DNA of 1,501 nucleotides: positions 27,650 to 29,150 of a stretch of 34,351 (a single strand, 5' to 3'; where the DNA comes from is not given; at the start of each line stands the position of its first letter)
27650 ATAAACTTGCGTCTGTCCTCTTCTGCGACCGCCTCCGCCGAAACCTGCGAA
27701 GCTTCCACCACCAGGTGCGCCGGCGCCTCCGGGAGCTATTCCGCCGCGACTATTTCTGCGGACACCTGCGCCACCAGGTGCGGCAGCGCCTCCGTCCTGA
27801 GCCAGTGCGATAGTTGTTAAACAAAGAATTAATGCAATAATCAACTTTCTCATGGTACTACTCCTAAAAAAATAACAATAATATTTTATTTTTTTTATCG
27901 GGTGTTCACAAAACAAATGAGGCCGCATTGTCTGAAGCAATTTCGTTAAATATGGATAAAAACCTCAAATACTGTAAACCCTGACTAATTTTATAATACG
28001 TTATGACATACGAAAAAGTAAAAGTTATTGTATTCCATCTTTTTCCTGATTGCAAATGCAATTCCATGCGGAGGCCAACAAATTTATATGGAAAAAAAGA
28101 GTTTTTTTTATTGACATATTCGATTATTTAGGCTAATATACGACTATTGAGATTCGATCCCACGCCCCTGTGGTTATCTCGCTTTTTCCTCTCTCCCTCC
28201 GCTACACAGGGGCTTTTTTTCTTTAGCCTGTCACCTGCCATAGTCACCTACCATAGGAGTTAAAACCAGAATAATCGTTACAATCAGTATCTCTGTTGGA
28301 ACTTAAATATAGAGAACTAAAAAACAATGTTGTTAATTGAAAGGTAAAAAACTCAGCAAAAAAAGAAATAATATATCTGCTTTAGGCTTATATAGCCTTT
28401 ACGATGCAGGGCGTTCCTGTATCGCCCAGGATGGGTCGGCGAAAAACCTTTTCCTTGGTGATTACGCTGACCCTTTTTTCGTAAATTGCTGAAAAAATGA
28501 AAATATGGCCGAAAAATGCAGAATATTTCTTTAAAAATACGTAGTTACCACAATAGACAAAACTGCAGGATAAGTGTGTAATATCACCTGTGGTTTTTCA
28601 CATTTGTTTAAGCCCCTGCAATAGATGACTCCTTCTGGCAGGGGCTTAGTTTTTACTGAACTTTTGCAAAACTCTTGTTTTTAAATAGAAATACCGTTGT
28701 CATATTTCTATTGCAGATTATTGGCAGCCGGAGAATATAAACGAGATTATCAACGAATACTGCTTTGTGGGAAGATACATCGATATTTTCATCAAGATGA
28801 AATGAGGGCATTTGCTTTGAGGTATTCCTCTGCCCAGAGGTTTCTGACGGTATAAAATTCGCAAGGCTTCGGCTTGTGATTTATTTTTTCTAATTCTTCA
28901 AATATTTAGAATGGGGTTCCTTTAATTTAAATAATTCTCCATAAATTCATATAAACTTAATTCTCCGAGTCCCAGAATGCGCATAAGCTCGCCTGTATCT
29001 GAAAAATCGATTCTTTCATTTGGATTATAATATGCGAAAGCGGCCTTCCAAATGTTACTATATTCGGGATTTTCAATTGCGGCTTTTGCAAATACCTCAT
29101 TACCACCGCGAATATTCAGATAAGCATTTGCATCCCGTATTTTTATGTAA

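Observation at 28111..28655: Tandem trio of sRNA-like units whose oversized hairpin loops display CU-rich anti-Shine-Dalgarno-like tracts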

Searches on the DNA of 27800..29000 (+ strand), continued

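Call 62: search_with_rna_model(model_id=R2, sources=[window, L001, L002, L003, L004, L005, L006, L007, L081, L082, L083, L084, L085, L086, L087, L088, L089, L090, L091, L092, L093, L094, L095, L096, L097, L098, L099, L100, L101, L102, L103, L104, L105, L106, L107, L108, L109, L110, L111, L112, L113, L114, L115, L116, L117, L118, L119, L120, L121, L122, L123, L124, L125, L126, L127, L128, L129, L130, L131, L132, L133, L134, L135, L136, L137, L138, L139, L140, L141, L142, L143, L144, L145, L146, L147, L148, L149, L150, L151, L152, L153, L154, L155, L156, L157, L158, L159, L160, L161, L162, L163, L164, L165, L166, L167, L168, L169, L170, L171, L172], max_evalue=1)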
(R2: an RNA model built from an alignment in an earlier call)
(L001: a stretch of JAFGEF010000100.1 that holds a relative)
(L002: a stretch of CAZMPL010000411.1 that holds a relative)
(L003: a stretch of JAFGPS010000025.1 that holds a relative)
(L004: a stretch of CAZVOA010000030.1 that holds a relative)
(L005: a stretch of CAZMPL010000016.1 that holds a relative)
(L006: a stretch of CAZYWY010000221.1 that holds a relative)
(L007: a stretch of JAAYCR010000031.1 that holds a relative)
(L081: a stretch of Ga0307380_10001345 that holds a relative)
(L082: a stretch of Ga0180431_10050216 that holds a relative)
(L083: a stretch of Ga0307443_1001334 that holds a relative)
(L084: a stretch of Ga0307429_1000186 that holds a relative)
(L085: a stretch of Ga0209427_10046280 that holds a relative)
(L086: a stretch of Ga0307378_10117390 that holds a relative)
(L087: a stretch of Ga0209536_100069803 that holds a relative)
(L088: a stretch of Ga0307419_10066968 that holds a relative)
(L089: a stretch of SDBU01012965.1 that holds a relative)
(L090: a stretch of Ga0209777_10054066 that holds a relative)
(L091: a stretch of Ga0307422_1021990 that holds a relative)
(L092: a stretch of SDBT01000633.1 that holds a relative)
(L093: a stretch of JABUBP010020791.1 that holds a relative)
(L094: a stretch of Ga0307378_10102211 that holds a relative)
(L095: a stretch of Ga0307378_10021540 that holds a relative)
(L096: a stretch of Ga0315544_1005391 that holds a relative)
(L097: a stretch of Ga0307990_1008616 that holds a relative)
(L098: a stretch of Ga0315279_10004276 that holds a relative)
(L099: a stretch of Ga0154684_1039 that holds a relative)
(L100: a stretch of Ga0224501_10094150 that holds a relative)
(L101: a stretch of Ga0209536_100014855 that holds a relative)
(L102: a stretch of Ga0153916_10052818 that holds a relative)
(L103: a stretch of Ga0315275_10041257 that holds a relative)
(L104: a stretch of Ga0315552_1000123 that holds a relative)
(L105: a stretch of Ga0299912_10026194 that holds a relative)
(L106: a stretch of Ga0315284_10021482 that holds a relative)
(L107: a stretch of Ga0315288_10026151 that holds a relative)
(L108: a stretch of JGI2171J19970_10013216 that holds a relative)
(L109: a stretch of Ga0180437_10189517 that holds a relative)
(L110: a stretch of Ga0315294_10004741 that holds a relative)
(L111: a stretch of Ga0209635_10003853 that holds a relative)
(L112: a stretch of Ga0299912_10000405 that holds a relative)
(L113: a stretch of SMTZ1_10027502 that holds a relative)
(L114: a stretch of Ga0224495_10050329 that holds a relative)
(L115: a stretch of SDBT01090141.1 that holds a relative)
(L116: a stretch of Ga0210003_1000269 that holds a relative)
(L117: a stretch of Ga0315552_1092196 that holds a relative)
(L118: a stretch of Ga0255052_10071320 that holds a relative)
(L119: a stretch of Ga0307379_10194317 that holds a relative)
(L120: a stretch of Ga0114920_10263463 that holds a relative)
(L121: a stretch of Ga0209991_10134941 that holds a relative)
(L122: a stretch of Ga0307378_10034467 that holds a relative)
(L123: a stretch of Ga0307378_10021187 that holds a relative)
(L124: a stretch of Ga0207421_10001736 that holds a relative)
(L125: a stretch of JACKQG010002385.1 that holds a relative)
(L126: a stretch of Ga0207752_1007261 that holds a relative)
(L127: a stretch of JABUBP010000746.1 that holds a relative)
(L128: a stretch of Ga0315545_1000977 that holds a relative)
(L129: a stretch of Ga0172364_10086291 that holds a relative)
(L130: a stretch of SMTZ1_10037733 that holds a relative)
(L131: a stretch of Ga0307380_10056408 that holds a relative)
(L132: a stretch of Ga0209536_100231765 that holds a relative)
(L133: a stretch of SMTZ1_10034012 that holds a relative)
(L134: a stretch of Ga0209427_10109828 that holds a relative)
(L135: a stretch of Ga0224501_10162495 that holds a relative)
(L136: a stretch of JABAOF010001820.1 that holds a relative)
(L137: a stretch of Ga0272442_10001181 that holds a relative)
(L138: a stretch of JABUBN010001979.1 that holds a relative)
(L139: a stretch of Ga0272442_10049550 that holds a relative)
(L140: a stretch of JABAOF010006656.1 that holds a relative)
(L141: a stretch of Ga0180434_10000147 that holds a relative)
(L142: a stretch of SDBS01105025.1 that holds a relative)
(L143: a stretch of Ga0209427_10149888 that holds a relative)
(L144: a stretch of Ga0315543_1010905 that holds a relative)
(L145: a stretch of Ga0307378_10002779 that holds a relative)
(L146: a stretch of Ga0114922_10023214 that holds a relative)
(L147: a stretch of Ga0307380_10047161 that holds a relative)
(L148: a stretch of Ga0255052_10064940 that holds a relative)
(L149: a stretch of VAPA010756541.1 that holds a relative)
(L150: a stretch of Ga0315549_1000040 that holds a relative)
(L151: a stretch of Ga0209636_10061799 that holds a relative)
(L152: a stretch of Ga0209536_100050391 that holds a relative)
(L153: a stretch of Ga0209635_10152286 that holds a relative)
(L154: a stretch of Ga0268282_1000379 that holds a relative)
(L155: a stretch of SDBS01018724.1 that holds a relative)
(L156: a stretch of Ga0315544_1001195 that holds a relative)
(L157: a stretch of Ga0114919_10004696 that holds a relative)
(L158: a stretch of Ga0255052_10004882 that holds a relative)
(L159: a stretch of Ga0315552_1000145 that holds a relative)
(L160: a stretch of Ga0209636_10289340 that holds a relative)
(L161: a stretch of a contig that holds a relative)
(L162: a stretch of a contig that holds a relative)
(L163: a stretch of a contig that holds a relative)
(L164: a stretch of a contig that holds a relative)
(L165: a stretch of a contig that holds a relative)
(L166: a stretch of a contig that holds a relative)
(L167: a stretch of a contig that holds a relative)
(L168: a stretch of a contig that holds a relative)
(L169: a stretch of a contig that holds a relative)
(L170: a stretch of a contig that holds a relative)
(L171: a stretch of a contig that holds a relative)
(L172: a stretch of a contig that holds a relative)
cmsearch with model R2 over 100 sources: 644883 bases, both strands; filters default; matches with E-value up to 1: 6.
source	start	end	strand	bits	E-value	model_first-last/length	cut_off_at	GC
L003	4698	4785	-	110.3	9.5e-30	1-87/87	no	0.49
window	28396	28482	+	108.4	3.5e-29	1-87/87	no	0.52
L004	2030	2115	-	108.3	3.7e-29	1-87/87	no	0.5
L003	4671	4757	+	17.7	0.031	1-87/87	no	0.37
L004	2007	2087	+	16.4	0.081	1-87/87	no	0.43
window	28357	28430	-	16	0.11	1-87/87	no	0.41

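Call 63: search_with_rna_model(model_id=R3, sources=[window, L001, L002, L003, L004, L005, L006, L007, L081, L082, L083, L084, L085, L086, L087, L088, L089, L090, L091, L092, L093, L094, L095, L096, L097, L098, L099, L100, L101, L102, L103, L104, L105, L106, L107, L108, L109, L110, L111, L112, L113, L114, L115, L116, L117, L118, L119, L120, L121, L122, L123, L124, L125, L126, L127, L128, L129, L130, L131, L132, L133, L134, L135, L136, L137, L138, L139, L140, L141, L142, L143, L144, L145, L146, L147, L148, L149, L150, L151, L152, L153, L154, L155, L156, L157, L158, L159, L160, L161, L162, L163, L164, L165, L166, L167, L168, L169, L170, L171, L172], max_evalue=1)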
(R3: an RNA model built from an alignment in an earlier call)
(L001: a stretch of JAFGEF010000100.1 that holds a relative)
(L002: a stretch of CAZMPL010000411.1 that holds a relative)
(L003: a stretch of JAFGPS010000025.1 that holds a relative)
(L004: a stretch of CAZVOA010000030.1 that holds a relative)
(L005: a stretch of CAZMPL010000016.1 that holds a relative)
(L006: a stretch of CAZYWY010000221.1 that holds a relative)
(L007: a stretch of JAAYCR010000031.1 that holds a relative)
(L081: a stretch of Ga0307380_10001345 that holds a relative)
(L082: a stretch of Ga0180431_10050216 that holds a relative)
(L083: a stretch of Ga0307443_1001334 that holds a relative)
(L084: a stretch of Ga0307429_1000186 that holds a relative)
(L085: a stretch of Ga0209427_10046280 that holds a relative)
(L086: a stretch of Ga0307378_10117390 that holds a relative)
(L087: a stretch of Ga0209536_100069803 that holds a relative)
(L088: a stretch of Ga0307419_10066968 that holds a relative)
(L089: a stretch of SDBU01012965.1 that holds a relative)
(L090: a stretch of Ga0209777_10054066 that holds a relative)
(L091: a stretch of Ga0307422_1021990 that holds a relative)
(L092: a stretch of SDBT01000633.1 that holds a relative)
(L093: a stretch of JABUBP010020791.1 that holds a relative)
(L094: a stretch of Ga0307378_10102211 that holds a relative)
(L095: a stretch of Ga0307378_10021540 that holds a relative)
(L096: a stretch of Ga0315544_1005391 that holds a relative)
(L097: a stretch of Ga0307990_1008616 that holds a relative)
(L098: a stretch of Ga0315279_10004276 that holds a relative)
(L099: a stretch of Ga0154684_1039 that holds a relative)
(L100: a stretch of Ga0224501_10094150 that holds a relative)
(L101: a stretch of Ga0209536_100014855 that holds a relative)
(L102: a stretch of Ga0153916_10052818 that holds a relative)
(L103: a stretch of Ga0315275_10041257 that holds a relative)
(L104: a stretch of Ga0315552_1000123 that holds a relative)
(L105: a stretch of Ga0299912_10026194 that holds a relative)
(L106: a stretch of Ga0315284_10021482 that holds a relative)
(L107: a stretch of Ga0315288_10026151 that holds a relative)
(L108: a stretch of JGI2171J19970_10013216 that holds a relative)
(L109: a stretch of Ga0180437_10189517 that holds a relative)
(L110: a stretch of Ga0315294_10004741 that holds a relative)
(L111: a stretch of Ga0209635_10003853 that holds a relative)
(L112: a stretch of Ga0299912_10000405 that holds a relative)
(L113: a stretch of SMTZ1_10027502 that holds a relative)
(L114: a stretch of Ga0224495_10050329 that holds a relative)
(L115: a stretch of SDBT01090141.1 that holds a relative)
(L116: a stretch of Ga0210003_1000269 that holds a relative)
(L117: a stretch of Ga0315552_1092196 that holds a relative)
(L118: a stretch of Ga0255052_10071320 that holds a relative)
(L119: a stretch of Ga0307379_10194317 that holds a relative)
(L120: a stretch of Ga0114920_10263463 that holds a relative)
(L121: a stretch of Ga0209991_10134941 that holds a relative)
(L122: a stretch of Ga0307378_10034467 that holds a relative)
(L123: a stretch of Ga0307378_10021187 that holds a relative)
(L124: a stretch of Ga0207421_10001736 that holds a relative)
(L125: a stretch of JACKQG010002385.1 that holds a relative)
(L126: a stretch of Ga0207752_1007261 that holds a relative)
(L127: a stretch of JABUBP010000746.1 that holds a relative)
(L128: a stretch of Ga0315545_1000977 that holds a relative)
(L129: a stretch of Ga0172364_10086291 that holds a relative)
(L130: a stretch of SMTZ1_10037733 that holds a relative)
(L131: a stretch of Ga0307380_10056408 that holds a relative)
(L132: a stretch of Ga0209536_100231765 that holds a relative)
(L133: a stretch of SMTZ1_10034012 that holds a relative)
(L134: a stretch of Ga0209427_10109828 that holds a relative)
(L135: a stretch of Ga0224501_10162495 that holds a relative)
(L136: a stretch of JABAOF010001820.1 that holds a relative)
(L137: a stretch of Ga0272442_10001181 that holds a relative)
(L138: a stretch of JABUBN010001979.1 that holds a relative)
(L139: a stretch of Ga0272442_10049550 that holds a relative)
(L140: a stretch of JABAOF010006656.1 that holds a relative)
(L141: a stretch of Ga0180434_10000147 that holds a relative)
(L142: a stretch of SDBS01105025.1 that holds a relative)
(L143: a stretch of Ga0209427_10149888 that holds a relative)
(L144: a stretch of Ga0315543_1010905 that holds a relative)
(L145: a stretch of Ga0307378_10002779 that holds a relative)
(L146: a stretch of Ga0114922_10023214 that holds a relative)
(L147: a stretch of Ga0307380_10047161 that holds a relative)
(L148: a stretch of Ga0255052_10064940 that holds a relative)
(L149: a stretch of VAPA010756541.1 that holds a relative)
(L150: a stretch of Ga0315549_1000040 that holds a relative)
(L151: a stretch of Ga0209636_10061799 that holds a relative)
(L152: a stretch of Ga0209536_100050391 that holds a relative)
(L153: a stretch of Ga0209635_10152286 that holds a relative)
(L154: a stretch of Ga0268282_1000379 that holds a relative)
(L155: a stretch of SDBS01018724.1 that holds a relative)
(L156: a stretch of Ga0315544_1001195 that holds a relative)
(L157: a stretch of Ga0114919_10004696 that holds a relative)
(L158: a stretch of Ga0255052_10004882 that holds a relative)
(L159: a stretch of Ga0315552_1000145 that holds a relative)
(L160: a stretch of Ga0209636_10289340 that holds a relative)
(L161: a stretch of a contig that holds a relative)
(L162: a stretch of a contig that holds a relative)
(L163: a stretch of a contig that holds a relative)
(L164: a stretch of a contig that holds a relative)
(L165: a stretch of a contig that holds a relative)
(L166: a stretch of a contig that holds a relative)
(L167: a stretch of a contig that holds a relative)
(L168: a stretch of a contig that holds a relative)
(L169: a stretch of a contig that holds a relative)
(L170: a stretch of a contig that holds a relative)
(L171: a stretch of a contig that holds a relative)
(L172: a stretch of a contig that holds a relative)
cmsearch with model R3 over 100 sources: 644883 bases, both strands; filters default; matches with E-value up to 1: 9.
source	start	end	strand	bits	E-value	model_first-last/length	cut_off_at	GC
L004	1863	1938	-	104.3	3e-19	1-76/76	no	0.43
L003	4528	4603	-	103.7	4.1e-19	1-76/76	no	0.41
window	28586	28659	+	94.1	4.8e-17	1-76/76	no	0.43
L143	1692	1782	+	23.7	0.078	1-76/76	no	0.51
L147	2812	2901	+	23.6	0.083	1-76/76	no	0.43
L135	321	405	+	22.2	0.17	1-76/76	no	0.44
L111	8732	8821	-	19.3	0.71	1-76/76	no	0.43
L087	4436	4525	-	18.7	0.96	1-76/76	no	0.4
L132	2219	2308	-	18.7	0.96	1-76/76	no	0.4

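Call 72: search_with_rna_model(model_id=R1, sources=[L203, L204, L205, L206, L207, L208, L209, L201, L202], max_evalue=1, show_alignments=6)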
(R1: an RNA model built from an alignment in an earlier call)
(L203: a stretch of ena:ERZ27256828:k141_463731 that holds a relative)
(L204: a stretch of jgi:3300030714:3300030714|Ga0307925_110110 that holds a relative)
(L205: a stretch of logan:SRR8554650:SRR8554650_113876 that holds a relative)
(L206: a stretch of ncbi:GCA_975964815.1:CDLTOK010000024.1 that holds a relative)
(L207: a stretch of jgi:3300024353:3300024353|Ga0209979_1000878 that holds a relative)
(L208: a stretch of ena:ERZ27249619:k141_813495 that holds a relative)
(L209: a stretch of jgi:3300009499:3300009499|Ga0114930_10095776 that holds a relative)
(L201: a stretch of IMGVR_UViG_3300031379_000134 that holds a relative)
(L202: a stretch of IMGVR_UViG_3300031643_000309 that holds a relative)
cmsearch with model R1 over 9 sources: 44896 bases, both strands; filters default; matches with E-value up to 1: 13.
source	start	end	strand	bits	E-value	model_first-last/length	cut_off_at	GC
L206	3702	3782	-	95.5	1.1e-30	1-81/81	no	0.49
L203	3698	3778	-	93.6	5.5e-30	1-81/81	no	0.52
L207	3701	3781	-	92.8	1e-29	1-81/81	no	0.51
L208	204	284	-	92.8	1e-29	1-81/81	no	0.51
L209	186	266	-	92.8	1e-29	1-81/81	no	0.51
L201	1501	1580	-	67.4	9.6e-21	1-81/81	no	0.55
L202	10487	10566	-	67.4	9.6e-21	1-81/81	no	0.55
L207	5046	5127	-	23.4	3.2e-05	1-81/81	no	0.4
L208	1549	1630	-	23.4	3.2e-05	1-81/81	no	0.4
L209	1531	1612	-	23.4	3.2e-05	1-81/81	no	0.4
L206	5046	5125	-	21.3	0.00018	1-81/81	no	0.38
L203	5046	5126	-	20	0.00049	1-81/81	no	0.38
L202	6835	6889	+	10.8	0.88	1-81/81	no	0.29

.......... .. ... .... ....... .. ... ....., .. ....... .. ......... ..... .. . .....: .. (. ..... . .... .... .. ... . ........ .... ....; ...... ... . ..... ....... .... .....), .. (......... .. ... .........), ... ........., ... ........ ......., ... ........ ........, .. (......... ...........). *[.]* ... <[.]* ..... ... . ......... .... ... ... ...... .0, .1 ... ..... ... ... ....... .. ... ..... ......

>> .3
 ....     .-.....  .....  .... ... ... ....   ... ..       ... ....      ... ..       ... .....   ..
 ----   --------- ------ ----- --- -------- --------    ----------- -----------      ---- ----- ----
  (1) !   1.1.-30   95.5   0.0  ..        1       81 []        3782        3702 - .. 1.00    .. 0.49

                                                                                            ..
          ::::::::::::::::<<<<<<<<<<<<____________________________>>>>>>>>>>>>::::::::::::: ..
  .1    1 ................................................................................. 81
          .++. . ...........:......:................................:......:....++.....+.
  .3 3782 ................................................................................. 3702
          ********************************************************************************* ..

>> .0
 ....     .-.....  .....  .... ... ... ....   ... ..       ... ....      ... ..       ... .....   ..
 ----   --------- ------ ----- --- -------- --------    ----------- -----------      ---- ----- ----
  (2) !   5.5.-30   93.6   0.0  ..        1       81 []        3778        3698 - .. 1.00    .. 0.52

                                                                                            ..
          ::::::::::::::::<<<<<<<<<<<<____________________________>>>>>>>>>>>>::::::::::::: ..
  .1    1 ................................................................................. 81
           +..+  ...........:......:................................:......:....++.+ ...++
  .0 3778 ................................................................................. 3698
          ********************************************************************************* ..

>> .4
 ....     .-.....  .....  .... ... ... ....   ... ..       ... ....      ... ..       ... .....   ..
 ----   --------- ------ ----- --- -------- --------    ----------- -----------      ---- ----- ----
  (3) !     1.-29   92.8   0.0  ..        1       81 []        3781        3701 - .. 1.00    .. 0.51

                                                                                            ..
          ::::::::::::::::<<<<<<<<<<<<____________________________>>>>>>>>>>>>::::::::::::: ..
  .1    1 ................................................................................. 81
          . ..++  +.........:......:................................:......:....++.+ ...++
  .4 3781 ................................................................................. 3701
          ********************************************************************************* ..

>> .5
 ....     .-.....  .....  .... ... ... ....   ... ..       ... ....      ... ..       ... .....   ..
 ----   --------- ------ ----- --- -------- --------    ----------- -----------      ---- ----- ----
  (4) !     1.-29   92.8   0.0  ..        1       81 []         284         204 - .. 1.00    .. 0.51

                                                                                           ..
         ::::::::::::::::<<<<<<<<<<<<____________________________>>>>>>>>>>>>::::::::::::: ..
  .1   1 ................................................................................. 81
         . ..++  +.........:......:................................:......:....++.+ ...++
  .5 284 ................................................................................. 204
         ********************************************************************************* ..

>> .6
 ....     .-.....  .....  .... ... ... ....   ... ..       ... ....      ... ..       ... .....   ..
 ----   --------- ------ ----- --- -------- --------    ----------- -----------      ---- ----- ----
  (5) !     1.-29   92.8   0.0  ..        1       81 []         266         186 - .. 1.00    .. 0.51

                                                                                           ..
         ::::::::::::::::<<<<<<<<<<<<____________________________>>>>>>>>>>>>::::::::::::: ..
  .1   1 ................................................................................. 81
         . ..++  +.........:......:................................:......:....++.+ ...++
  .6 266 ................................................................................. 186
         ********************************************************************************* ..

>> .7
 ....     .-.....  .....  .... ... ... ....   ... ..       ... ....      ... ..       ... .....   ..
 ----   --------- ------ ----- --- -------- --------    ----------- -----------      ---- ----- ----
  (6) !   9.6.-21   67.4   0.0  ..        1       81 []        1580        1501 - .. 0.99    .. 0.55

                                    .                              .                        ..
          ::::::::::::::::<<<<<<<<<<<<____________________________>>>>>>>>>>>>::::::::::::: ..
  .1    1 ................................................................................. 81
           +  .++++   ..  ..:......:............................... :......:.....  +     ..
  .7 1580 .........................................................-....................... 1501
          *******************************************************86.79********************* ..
